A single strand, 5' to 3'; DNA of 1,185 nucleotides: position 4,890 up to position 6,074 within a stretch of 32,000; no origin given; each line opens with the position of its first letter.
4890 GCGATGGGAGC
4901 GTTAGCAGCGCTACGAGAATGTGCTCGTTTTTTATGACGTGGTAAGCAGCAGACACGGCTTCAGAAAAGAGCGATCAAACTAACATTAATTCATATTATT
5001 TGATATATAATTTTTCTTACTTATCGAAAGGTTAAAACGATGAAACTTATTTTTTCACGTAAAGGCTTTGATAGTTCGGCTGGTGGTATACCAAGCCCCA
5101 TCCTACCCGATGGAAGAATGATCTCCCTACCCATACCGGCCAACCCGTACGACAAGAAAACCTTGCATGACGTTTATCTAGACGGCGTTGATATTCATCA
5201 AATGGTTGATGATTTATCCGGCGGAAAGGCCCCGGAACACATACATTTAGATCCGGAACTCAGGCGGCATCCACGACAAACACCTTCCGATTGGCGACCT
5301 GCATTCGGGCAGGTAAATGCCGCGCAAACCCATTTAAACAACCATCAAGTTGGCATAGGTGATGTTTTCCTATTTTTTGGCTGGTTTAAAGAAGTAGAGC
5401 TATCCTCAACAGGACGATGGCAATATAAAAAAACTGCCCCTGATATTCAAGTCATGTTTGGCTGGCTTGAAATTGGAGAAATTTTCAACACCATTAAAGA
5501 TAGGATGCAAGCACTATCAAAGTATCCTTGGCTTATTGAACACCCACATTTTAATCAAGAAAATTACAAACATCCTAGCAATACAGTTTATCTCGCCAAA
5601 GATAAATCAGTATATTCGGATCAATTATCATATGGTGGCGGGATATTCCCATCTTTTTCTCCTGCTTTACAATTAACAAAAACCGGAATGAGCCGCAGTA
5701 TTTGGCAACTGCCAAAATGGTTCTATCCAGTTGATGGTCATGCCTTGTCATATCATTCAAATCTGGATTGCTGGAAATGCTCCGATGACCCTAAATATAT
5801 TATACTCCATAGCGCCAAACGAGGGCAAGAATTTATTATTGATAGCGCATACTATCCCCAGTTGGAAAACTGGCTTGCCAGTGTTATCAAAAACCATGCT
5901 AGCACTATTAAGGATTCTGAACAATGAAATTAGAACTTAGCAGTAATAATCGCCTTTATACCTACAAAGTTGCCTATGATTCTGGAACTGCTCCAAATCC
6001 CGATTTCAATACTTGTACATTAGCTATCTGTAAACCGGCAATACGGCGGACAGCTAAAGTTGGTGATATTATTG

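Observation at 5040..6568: AT-rich, translationally coupled two-gene cassette (295 aa + 214 aa) with a shared N-terminal motif and no assignable function: best candidate for an undescribed system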

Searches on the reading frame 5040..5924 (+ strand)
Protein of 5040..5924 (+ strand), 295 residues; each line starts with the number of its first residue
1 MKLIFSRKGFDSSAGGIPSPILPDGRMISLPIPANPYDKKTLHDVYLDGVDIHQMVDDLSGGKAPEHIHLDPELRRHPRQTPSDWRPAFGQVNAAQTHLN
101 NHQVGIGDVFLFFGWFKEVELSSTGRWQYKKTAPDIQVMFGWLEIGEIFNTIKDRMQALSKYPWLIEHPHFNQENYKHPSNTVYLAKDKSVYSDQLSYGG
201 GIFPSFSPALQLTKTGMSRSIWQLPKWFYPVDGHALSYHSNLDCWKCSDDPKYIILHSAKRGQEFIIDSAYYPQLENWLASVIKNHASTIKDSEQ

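Call 7: search_protein_families(library=pfam, proteins=[window:5040-5924:+], max_evalue=0.1)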
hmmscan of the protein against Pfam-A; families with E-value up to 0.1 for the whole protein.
window:5040-5924:+ (295 aa): 1 family
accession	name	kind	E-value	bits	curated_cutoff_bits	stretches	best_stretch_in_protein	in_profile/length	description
PF18754.6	Nmad3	-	8e-70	235.7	27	1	2-268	1-247/247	Nucleotide modification associated domain 3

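Call 8: search_protein_families(library=padloc, proteins=[window:5040-5924:+], max_evalue=0.1)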
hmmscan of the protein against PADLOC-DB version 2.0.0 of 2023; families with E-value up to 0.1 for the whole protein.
window:5040-5924:+ (295 aa): 0 families

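Call 9: search_protein_families(library=ncbifam, proteins=[window:5040-5924:+], max_evalue=0.1)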
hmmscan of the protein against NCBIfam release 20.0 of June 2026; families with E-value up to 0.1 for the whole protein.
window:5040-5924:+ (295 aa): 0 families

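Call 12: search_solved_structures(query=window:5040-5924:+, max_evalue=10)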
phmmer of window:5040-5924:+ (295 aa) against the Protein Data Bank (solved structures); distinct sequences matched with E-value up to 10: 0.

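Call 24: find_encoding_contigs(protein=window:5040-5924:+, flank=10000, max_places=10)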
Protein window:5040-5924:+ (295 aa): 1 contig read that carries it; 1 place shown.
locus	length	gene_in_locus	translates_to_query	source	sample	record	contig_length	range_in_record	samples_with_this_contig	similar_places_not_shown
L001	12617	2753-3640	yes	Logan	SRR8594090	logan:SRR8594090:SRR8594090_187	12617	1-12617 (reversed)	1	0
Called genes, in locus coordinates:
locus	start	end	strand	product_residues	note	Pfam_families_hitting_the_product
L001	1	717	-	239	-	?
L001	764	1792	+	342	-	PF00004:AAA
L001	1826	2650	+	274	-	PF02146:SIR2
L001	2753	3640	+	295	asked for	PF18754:Nmad3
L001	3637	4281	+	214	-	PF18753:Nmad2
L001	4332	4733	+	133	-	-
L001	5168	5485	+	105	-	-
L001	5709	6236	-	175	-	PF00691:OmpA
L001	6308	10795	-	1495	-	PF13018:ESPR, PF18883:AC_1, PF03797:Autotransporter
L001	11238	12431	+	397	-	PF02441:Flavoprotein, PF04127:DFP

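Call 25: find_homologous_proteins(query=window:5040-5924:+)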
Query window:5040-5924:+ (295 aa): 5686 proteins with E <= 0.001 among 6000 candidates; the best 120 are listed.
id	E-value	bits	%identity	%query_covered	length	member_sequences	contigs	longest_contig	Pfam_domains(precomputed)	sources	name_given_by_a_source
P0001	8.2e-176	602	86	97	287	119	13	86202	PF18754.7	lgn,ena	-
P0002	1.4e-92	328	53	97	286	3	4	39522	PF18754.7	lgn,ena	-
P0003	1.3e-89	319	52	97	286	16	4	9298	PF18754.7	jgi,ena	jgi:hypothetical protein bpseBC_38923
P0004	2.2e-89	318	49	97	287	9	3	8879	PF18754.7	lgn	-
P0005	5.5e-89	317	50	97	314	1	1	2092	PF18754.7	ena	-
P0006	1.1e-88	316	49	97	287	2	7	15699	PF18754.7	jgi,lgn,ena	jgi:hypothetical protein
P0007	4.5e-88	314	49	96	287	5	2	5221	PF18754.7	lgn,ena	-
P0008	1.4e-87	312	50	96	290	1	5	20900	PF18754.7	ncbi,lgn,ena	-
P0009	3.2e-86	308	49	97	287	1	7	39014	PF18754.7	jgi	jgi:hypothetical protein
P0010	4.4e-86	307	48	98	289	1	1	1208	PF18754.7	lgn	-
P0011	6.9e-86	306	50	97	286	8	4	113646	PF18754.7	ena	-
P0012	7.7e-86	306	48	97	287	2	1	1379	PF18754.7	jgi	jgi:Nucleotide modification associated domain 3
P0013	1.3e-85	306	47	97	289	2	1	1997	PF18754.7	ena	-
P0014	1.7e-85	305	49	97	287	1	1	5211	PF18754.7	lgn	-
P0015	1.7e-85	305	50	97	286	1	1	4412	PF18754.7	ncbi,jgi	jgi:hypothetical protein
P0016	3.1e-85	304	48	98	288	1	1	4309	PF18754.7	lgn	-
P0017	4.5e-85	304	49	96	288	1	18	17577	PF18754.7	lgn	-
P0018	6.5e-85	303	48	96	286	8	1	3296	PF18754.7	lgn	-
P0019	8.2e-85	303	49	97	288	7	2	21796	PF18754.7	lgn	-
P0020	8.6e-85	303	49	97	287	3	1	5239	PF18754.7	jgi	jgi:hypothetical protein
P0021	8.7e-85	303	52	97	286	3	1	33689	PF18754.7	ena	-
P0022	1.2e-84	302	47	97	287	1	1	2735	PF18754.7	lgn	-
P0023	2.2e-84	302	49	97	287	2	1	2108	PF18754.7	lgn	-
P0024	2.4e-84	301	48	97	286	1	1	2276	PF18754.7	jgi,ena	-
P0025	2.9e-84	301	48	98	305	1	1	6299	PF18754.7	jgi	jgi:hypothetical protein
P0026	4.7e-84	300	48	96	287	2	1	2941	PF18754.7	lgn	-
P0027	5.0e-84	300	47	97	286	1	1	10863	PF18754.7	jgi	jgi:hypothetical protein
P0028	8.4e-84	300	45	98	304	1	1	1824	PF18754.7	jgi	jgi:hypothetical protein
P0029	8.9e-84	300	49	97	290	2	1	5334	PF18754.7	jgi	jgi:hypothetical protein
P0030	1.0e-83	299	48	97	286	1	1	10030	PF18754.7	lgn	-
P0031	1.1e-83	299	46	97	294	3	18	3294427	PF18754.7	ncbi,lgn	ncbi:Nmad3 family putative nucleotide modification protein [Burkholderia stagnalis]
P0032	1.7e-83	299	47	97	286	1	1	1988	PF18754.7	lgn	-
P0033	1.8e-83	299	49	97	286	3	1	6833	PF18754.7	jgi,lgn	jgi:hypothetical protein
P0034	1.9e-83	298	48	97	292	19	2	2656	PF18754.7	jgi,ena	-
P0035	2.5e-83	298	48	96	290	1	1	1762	PF18754.7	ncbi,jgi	jgi:hypothetical protein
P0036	2.6e-83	298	48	97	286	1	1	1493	PF18754.7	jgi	jgi:hypothetical protein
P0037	2.7e-83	298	47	97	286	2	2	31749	PF18754.7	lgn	-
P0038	3.1e-83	298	46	97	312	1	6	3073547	PF18754.7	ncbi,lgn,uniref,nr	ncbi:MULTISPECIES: hypothetical protein [unclassified Synechococcus]|uniref:Nmad3 family putative nu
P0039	4.0e-83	297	47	97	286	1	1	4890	PF18754.7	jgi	jgi:hypothetical protein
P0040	5.0e-83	297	48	97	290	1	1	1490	PF18754.7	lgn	-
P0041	5.1e-83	297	50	96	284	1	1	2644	PF18754.7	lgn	-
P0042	5.5e-83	297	46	97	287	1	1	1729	PF18754.7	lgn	-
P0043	5.8e-83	297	49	97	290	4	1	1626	PF18754.7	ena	-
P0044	6.3e-83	297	48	96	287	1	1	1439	PF18754.7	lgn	-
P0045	7.3e-83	297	46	97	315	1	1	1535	PF18754.7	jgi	jgi:hypothetical protein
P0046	7.9e-83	296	46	97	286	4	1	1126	PF18754.7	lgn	-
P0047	1.3e-82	296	47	99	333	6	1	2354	PF18754.7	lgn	-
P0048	1.5e-82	296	47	97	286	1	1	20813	PF18754.7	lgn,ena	-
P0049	1.9e-82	295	45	97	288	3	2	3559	PF18754.7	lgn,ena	-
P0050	2.4e-82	295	48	97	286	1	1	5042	PF18754.7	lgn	-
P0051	2.7e-82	295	48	97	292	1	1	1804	PF18754.7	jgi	-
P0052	3.2e-82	294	49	98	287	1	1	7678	PF18754.7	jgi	jgi:hypothetical protein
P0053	4.1e-82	294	47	98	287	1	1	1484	PF18754.7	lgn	-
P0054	4.5e-82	294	48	97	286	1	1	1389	PF18754.7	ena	-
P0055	6.2e-82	294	46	97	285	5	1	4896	PF18754.7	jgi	jgi:hypothetical protein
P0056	6.5e-82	293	47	97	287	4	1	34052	PF18754.7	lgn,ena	-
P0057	7.6e-82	293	47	97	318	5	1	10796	PF18754.7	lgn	-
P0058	1.2e-81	293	46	97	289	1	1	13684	PF18754.7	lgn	-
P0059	1.4e-81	292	49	96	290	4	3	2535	PF18754.7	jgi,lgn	jgi:hypothetical protein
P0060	1.4e-81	292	47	97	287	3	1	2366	PF18754.7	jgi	jgi:hypothetical protein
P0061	1.8e-81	292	49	97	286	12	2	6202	PF18754.7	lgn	-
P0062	1.9e-81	292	48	97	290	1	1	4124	PF18754.7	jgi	jgi:putative DNA base modification enzyme with NMAD domain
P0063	3.2e-81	291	45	97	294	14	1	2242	PF18754.7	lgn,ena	-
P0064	3.7e-81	291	48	97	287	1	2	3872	PF18754.7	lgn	-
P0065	5.0e-81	291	47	97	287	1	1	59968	PF18754.7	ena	-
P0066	5.6e-81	290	47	97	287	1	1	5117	PF18754.7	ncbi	-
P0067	5.8e-81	290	47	97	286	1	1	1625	PF18754.7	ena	-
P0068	5.9e-81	290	46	98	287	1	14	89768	PF18754.7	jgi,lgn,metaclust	metaclust:\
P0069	6.4e-81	290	46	97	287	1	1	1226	PF18754.7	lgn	-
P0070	6.4e-81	290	45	97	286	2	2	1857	PF18754.7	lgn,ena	-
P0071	1.7e-80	289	47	97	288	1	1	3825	PF18754.7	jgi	-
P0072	2.0e-80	289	47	97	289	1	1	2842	PF18754.7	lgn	-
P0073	2.1e-80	289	44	99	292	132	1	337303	PF18754.7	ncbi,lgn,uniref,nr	ncbi:hypothetical protein [Burkholderia ubonensis]|uniref:Nmad3 family putative nucleotide modificat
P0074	2.4e-80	288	49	97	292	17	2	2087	PF18754.7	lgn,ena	-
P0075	2.7e-80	288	46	96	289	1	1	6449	PF18754.7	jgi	jgi:hypothetical protein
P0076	2.8e-80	288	45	97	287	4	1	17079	PF18754.7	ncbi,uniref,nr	ncbi:hypothetical protein M3I54_40395 [Paraburkholderia sp. CNPSo 3274]|uniref:Nmad3 family putative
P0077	2.9e-80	288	46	97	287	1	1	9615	PF18754.7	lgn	-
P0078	3.0e-80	288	46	97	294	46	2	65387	PF18754.7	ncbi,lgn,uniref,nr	ncbi:Nmad3 family putative nucleotide modification protein [Burkholderia stagnalis]|uniref:Nucleotid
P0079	3.2e-80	288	44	96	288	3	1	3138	PF18754.7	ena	-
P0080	3.4e-80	288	48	97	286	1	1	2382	PF18754.7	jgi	jgi:hypothetical protein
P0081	3.7e-80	288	46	97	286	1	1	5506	PF18754.7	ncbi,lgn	-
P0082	4.1e-80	288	45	97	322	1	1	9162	PF18754.7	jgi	jgi:hypothetical protein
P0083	4.2e-80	287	48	97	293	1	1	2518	PF18754.7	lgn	-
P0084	4.9e-80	287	47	97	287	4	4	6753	PF18754.7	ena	-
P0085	6.5e-80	287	49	97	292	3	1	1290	PF18754.7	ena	-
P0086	7.7e-80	287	49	97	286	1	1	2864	PF18754.7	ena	-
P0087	7.9e-80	287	48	96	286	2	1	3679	PF18754.7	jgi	-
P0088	8.1e-80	287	47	96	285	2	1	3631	PF18754.7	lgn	-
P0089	1.2e-79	286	44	97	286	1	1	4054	PF18754.7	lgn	-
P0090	1.3e-79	286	45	98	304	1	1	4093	PF18754.7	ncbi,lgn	-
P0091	1.4e-79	286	49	97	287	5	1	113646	PF18754.7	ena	-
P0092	1.5e-79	286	46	97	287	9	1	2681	PF18754.7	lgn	-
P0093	1.6e-79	286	48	96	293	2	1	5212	PF18754.7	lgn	-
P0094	2.2e-79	285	46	97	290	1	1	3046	PF18754.7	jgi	jgi:hypothetical protein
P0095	2.4e-79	285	46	97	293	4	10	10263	PF18754.7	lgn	-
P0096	2.7e-79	285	46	96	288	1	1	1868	PF18754.7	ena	-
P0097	3.2e-79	285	46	97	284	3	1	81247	PF18754.7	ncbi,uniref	ncbi:hypothetical protein ACIP1U_28305 [Cupriavidus sp. NPDC089707]|uniref:Nmad3 family putative nuc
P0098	6.5e-79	284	45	99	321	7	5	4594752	PF18754.7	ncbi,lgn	ncbi:Nmad3 family putative nucleotide modification protein [Cupriavidus necator]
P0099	8.1e-79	283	47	97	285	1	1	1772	PF18754.7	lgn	-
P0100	1.2e-78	283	45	97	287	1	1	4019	PF18754.7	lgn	-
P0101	1.2e-78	283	45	97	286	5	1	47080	PF18754.7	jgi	jgi:hypothetical protein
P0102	1.3e-78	283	46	97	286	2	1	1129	PF18754.7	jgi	jgi:hypothetical protein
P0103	1.3e-78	283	46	97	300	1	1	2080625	PF18754.7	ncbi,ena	-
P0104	1.6e-78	282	46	97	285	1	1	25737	PF18754.7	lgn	-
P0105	1.8e-78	282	45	96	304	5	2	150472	PF18754.7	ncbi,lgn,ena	-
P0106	2.6e-78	282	46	97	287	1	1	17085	PF18754.7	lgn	-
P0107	3.5e-78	281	46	97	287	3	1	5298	PF18754.7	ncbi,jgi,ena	ncbi:MAG: hypothetical protein ACR2M4_03240 [Actinomycetota bacterium]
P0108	3.9e-78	281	45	97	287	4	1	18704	PF18754.7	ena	-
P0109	3.9e-78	281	44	99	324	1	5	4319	PF18754.7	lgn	-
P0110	5.2e-78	281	46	98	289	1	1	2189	PF18754.7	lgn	-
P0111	5.6e-78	281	45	97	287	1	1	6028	PF18754.7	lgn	-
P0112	6.2e-78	280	47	97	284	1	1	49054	PF18754.7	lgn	-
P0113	6.4e-78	280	46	97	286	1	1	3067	PF18754.7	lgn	-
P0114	8.3e-78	280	46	97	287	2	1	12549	PF18754.7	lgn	-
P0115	1.1e-77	280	45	97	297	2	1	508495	PF18754.7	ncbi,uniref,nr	ncbi:hypothetical protein [Cupriavidus sp. YR651]|uniref:Nmad3 family putative nucleotide modificati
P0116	1.3e-77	279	46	96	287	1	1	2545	PF18754.7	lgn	-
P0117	1.3e-77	279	45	97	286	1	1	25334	PF18754.7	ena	-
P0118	1.4e-77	279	45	96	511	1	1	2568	PF18753.7,PF18754.7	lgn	-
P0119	1.8e-77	279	47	97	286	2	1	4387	PF18754.7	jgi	jgi:hypothetical protein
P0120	1.9e-77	279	45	98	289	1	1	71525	PF18754.7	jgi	jgi:hypothetical protein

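Call 31: find_related_loci(query=A1, collection=genome_contigs, flank=8000)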
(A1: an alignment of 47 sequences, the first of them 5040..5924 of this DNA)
Query A1 (295 aa) in genome_contigs; peptide patterns used: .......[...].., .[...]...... (x = any residue, [..] = any of these).
600 stretches matched a pattern (row limit reached: there are more); 568 encode a relative of the query (tblastn E <= 1e-3); the best 80 are kept; 80 distinct loci.
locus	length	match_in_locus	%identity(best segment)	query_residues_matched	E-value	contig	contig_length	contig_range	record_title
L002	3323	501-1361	48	1-287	3e-90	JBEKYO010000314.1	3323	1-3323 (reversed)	MAG: Steroidobacteraceae bacterium isolate SPRUCE 677 SPRUCE_677_314, whole genome shotgun sequence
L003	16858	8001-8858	47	1-287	8e-87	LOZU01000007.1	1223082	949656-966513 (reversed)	Burkholderia pyrrocinia strain MSMB1755 MSMB1755_105, whole genome shotgun sequence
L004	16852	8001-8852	47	1-287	7e-86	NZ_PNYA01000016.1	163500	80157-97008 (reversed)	Trinickia dabaoshanensis strain GIMN1.004 NODE_16_length_163500_cov_19.2512, whole genome shotgun sequence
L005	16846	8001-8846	47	1-285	3e-85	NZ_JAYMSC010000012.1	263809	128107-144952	Paraburkholderia sp. JHI869 NODE_12_length_263809_cov_18.420332, whole genome shotgun sequence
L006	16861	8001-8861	46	1-287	8e-85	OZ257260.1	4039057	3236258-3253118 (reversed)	MAG: Steroidobacteraceae bacterium isolate 69e77604-6ffc-4d49-a9da-791af772e4f7 genome assembly, chromosome: 1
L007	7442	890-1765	46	1-295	4e-84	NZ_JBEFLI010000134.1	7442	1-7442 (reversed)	Cupriavidus necator strain EM36 NODE_134_length_7442_cov_21.6912, whole genome shotgun sequence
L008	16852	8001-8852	46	1-287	5e-83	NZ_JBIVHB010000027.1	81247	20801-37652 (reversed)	Cupriavidus sp. NPDC089707 NPDC089707_195_G9.ctg-0027, whole genome shotgun sequence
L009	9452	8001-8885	43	1-295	5e-83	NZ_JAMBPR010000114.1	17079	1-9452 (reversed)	Paraburkholderia sp. CNPSo 3274 scaffold_113, whole genome shotgun sequence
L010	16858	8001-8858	46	1-287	1e-82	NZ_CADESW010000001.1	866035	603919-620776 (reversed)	Burkholderia stagnalis strain LMG 28156, whole genome shotgun sequence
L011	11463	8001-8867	45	1-289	2e-82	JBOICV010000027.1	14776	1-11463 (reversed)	MAG: Nevskiales bacterium isolate H1-B1_maxbin2.bin.215 k127_965454, whole genome shotgun sequence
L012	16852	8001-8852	48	2-285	2e-81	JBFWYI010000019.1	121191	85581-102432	MAG: Sandaracinaceae bacterium isolate CA_2019_TPBS_160 NODE_1371_length_121191_cov_6.827802_TPBS, whole genome shotgun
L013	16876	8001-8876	45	2-293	5e-81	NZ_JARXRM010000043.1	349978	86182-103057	Luteimonas endophytica strain RD2P54 295, whole genome shotgun sequence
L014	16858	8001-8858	45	1-285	2e-77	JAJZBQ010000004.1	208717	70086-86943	MAG: Proteobacteria bacterium isolate JA1.bin11 NODE_34_length_208717_cov_483.763009, whole genome shotgun sequence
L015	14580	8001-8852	44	2-286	9e-77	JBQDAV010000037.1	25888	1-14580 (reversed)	MAG: Luteimonas sp. isolate AOP35_05H_surf _bin _7 AOP35_05H_surf.bin.7_37, whole genome shotgun sequence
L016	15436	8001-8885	45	2-291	1e-76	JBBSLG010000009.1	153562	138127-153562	MAG: Lysobacterales bacterium isolate metawrap_LS4_57 metawrap_LS4_57_K_1259533_L_153562_cov_14.2694, whole genome shotg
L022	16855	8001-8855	44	1-282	1e-69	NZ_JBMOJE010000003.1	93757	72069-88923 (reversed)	MAG: Propionivibrio sp. isolate Deming_bin.52 contig299, whole genome shotgun sequence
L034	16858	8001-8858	41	1-287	3e-66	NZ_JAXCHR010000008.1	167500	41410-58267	Polaromonas sp. CG_9.5 Ga0418716_08, whole genome shotgun sequence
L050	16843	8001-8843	43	1-283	5e-64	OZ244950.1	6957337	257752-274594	MAG: Candidatus Poribacteria bacterium isolate 1741874c-865a-47cd-958f-7fa2b3d0eca7 genome assembly, chromosome: 1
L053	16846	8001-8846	43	1-285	5e-64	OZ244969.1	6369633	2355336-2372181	MAG: Ketobacteraceae bacterium isolate 1172b765-9f31-4db6-bea8-5762c0610667 genome assembly, chromosome: 1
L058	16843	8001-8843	42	1-282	2e-63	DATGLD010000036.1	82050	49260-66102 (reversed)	MAG TPA_asm: Ktedonobacteraceae bacterium isolate SMAG_U9877 k141_605229, whole genome shotgun sequence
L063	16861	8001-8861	40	1-285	2e-62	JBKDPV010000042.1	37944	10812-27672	MAG: Cyanobacteriota bacterium isolate samp_2151_metadecoder_337 samp_2151_370971, whole genome shotgun sequence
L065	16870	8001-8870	42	1-286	2e-62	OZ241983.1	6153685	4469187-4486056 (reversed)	MAG: Candidatus Poribacteria bacterium isolate 364a25e6-8d4f-453a-8db8-f2b726c437a0 genome assembly, chromosome: 1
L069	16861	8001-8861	41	1-285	1e-61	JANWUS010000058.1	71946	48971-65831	Cyanobium sp. FGCU52 NODE_42_length_71946_cov_179.262926, whole genome shotgun sequence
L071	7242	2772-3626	41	1-286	5e-62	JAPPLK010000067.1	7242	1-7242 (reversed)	MAG: Nitrospira sp. isolate RHO3_bin_20 NODE_11098_length_7242_cov_319.100181, whole genome shotgun sequence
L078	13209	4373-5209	40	1-284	2e-61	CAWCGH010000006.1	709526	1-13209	MAG: uncultured Actinomycetota bacterium isolate MFD01275.bin.1.247 genome assembly, contig: contig_4792, whole genome s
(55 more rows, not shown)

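Call 34: predict_structure(alignment_id=A1)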
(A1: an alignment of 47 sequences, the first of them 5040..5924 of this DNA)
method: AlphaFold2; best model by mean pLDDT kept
length: 295 residues; sequences in the alignment: 47
mean_pLDDT: 93.1   pTM: 0.92
mean pLDDT of the five models: 93.1, 92.8, 92.4, 92.3, 90.4
residues with pLDDT >= 90: 259; 70-90: 24; 50-70: 8; < 50: 4
segments of 3 or more residues with pLDDT < 50: 292-295
pLDDT, mean of each block of 10 residues (from residue 1): 93 80 97 91 93 96 94 93 95 94 98 97 98 97 98 96 95 81 97 94 97 96 97 93 95 93 91 97 87 44
secondary structure, 60 per line:
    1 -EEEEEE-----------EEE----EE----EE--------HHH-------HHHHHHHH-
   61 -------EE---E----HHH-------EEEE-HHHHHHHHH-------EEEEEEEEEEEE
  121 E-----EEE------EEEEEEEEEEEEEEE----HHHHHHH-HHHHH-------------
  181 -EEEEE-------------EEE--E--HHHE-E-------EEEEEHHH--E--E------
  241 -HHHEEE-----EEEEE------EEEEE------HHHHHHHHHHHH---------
elements in order: E2-7 E19-21 H52-59 E88-91 H93-101 E109-121 E127-129 E136-150 H155-161 H163-167 E182-186 E200-202 E221-225 E245-247 E253-257 E264-268 H275-286

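Call 38: fold_search(model_id=the predicted structure, library=pdb)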
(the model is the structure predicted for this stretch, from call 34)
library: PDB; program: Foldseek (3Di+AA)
matches with E <= 10: 163; with E <= 0.001: 0
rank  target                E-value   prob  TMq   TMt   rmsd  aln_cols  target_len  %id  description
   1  1v47_A                1.2e-01  0.15  0.14  0.13  16.3       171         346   12  Crystal structure of ATP sulfurylase from Thermus thermophillus HB8 in complex with APS (released 2004-04-06)
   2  1r6x                  2.6e-01  0.18  0.17  0.13  12.2       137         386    9  The Crystal Structure of a Truncated Form of Yeast ATP Sulfurylase, Lacking the C-Terminal APS Kinase-like Domain, in co (released 2003-11-11)
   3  1v47_B                3.7e-01  0.14  0.18  0.16  12.3       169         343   10  Crystal structure of ATP sulfurylase from Thermus thermophillus HB8 in complex with APS (released 2004-04-06)
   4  8a8d_A                4.4e-01  0.11  0.18  0.15  13.8       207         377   11  ATP sulfurylase from Methanothermococcus thermolithotrophicus - monoclinic form (released 2023-04-26)
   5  8a8g                  4.4e-01  0.11  0.15  0.12  14.5       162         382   11  ATP sulfurylase from Methanothermococcus thermolithotrophicus - orthorhombic form (released 2023-04-26)
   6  8wfd_C                4.4e-01  0.03  0.10  0.06  14.8       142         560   14  The cryo-EM structure of TdpAB in complex with AMPPNP and DNA (released 2025-01-22)
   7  1j70_A                6.4e-01  0.08  0.16  0.11  15.4       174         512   12  CRYSTAL STRUCTURE OF YEAST ATP SULFURYLASE (released 2003-06-17)
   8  2gks_A                6.8e-01  0.11  0.17  0.11  12.9       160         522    6  Crystal Structure of the Bi-functional ATP Sulfurylase-APS Kinase from Aquifex aeolicus, a Chemolithotrophic Thermophi (released 2007-03-06)
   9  2znj_A                7.3e-01  0.02  0.10  0.10  17.7       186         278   11  Crystal structure of Pyrrolysyl-tRNA synthetase from Desulfitobacterium hafniense (released 2008-12-30)
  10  8wfd_F                7.3e-01  0.02  0.10  0.06  14.7       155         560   14  The cryo-EM structure of TdpAB in complex with AMPPNP and DNA (released 2025-01-22)
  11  5y6b_B                7.7e-01  0.16  0.17  0.32   5.5       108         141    8  Crystal structure of ZmASCH Y47F mutant protein from Zymomonas mobilis (released 2018-07-18)
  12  5j3e_A                8.2e-01  0.08  0.17  0.26   7.8       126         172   11  Crystal Structure of Human THYN1 protein in complex with 5-methylcytosine containing DNA (released 2016-04-20)
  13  8a8d_B                8.2e-01  0.07  0.15  0.13  11.7       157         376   11  ATP sulfurylase from Methanothermococcus thermolithotrophicus - monoclinic form (released 2023-04-26)
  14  9ggc_B                8.7e-01  0.01  0.10  0.09  19.1       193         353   11  Structure of the G848S mutant of human mitochondrial DNA polymerase gamma (released 2025-04-16)
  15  1wmm                  9.9e-01  0.16  0.13  0.24   5.4        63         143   16  Crystal structure of PH1033 from Pyrococcus horikoshii Ot3 (released 2005-08-23)
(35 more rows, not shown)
